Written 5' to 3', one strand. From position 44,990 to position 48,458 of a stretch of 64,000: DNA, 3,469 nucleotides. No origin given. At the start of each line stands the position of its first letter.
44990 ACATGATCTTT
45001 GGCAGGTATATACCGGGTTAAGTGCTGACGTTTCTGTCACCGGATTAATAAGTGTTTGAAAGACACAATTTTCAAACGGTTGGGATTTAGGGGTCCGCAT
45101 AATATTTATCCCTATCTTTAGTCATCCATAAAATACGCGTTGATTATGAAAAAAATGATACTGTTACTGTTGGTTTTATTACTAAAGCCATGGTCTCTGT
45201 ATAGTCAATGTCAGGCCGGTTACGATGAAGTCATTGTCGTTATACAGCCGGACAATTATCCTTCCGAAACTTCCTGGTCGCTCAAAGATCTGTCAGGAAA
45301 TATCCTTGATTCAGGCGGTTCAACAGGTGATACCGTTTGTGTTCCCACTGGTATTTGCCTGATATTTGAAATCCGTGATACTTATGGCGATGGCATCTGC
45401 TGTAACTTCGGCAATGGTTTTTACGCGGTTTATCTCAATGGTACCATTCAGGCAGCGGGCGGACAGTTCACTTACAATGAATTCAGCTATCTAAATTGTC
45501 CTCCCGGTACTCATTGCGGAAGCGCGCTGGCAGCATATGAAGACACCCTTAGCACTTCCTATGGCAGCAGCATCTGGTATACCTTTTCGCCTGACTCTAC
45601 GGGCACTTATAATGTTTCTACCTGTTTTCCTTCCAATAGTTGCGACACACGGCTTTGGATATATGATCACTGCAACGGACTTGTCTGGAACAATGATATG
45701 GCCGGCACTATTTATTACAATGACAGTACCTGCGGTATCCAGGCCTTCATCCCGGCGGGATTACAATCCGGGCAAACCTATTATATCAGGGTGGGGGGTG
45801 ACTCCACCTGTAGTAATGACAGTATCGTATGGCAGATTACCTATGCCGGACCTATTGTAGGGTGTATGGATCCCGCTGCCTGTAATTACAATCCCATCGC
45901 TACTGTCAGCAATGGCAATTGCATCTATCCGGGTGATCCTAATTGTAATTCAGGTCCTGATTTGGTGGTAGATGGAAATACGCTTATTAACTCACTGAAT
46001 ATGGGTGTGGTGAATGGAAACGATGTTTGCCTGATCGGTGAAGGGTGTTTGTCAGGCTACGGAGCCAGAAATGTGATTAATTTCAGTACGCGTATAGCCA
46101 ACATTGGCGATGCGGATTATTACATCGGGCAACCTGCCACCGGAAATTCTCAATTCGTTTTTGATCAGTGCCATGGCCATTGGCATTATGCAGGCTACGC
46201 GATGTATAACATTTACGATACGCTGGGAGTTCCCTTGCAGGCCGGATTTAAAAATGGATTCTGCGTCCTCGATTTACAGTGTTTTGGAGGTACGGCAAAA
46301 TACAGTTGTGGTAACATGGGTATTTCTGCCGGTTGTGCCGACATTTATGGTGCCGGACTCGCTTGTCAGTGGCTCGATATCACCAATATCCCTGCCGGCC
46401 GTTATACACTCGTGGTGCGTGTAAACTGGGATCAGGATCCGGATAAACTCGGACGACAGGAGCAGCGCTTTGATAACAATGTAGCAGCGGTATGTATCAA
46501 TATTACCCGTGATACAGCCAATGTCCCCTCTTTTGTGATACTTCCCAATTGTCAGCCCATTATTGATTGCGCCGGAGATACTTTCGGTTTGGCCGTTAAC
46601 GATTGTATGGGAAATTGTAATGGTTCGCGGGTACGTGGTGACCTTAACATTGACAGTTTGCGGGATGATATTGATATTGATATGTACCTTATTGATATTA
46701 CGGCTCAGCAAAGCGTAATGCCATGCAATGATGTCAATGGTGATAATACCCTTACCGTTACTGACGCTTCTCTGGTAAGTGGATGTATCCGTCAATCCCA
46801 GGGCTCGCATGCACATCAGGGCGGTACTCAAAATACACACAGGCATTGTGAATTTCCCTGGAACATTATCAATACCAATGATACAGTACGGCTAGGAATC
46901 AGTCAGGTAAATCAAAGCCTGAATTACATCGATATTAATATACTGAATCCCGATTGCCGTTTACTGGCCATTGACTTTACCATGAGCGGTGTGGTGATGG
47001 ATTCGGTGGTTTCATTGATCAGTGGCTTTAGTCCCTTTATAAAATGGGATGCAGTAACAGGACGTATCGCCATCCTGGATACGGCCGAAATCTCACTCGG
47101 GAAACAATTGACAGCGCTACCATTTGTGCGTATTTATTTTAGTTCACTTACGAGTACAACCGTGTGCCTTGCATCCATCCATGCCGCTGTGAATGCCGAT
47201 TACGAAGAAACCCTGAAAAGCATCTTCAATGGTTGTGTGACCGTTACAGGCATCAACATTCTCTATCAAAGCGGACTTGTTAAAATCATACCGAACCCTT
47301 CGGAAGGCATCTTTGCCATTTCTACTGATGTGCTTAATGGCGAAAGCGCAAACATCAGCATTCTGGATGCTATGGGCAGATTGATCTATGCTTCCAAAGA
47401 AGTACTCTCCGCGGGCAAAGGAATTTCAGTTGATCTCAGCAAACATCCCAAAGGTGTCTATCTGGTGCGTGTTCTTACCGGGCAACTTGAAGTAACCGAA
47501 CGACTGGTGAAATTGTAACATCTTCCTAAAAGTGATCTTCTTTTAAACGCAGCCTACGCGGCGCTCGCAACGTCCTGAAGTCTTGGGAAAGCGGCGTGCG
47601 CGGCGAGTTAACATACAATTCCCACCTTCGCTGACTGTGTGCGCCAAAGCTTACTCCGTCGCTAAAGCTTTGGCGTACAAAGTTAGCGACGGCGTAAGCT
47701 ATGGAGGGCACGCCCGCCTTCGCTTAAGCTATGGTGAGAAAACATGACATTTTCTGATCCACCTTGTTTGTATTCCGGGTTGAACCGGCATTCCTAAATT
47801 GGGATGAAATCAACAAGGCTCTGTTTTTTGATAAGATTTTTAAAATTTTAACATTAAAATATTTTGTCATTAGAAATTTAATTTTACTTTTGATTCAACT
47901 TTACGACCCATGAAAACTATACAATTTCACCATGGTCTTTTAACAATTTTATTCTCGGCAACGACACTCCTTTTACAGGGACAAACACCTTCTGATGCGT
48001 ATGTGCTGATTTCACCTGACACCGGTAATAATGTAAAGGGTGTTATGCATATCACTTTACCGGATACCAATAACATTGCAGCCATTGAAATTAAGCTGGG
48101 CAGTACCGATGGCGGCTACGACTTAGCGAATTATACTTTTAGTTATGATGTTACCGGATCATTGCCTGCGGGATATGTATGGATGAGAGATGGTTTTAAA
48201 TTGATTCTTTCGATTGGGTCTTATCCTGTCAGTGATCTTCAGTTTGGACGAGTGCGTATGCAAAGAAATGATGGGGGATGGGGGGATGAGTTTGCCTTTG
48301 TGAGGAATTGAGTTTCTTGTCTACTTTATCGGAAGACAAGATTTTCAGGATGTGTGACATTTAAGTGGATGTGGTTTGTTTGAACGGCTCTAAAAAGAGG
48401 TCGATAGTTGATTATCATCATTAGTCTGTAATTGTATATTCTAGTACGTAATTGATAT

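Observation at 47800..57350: AT-rich secreted-protein island bounded by repeat-containing intergenic elements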

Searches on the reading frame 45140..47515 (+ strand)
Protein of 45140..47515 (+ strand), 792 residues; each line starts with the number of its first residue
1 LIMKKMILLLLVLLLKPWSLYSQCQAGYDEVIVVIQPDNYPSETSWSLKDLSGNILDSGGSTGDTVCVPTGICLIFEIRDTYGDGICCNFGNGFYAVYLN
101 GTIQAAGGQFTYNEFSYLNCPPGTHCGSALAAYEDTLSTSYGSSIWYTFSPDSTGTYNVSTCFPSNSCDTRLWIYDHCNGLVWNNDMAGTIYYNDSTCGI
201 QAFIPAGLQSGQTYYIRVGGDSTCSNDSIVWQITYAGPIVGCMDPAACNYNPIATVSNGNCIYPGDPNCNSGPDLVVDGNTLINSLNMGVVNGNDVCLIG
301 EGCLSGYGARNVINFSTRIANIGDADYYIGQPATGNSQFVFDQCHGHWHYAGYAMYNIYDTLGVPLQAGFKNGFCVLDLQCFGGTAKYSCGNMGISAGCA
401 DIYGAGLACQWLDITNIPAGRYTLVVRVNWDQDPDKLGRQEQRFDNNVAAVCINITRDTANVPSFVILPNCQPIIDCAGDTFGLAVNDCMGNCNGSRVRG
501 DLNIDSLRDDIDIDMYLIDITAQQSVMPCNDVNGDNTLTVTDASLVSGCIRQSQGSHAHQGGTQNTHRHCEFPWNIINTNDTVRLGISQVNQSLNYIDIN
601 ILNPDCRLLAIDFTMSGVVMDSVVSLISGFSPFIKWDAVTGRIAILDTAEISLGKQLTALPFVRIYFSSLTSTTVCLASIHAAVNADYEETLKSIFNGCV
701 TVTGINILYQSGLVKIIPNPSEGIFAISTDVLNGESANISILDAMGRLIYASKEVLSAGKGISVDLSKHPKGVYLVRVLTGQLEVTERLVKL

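Call 8: search_protein_families(library=pfam, proteins=[window:45140-47515:+], max_evalue=0.01)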
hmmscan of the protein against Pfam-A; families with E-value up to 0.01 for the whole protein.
window:45140-47515:+ (792 aa): 4 families
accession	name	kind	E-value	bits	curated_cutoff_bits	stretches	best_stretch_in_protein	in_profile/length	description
PF01186.22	Lysyl_oxidase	-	3.7e-29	102.3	20.4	1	307-460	49-199/204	Lysyl oxidase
PF18962.6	Por_Secre_tail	-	9.6e-12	45.5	27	1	716-789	1-73/75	Secretion system C-terminal sorting domain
PF11589.14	DUF3244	-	0.0012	19.2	25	0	734-779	39-84/96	Domain of unknown function (DUF3244)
PF13585.12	CHU_C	-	0.0082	16.7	27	0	725-777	18-69/86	CHU_C Type IX secretion signal domain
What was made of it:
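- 45140..47518 (+): Left flanking backbone gene: lysyl-oxidase-domain T9SS cargo, GC-normal (GC3 0.44). Pfam (call 8).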

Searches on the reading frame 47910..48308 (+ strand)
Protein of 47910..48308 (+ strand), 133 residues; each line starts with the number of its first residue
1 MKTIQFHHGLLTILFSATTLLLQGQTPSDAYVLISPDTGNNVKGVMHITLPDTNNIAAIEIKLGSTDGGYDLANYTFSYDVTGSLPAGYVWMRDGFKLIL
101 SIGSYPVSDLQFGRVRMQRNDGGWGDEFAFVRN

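Call 8: search_protein_families(library=pfam, proteins=[window:47910-48308:+], max_evalue=0.01)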
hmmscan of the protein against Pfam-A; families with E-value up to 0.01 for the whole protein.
window:47910-48308:+ (133 aa): 0 families

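Call 90: search_protein_families(library=phrogs, proteins=[window:47910-48308:+], max_evalue=0.001)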
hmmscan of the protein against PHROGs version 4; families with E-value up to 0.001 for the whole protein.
window:47910-48308:+ (133 aa): 0 families

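Call 91: search_protein_families(library=padloc, proteins=[window:47910-48308:+], max_evalue=0.001)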
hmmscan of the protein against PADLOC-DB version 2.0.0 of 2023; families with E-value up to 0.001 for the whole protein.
window:47910-48308:+ (133 aa): 0 families
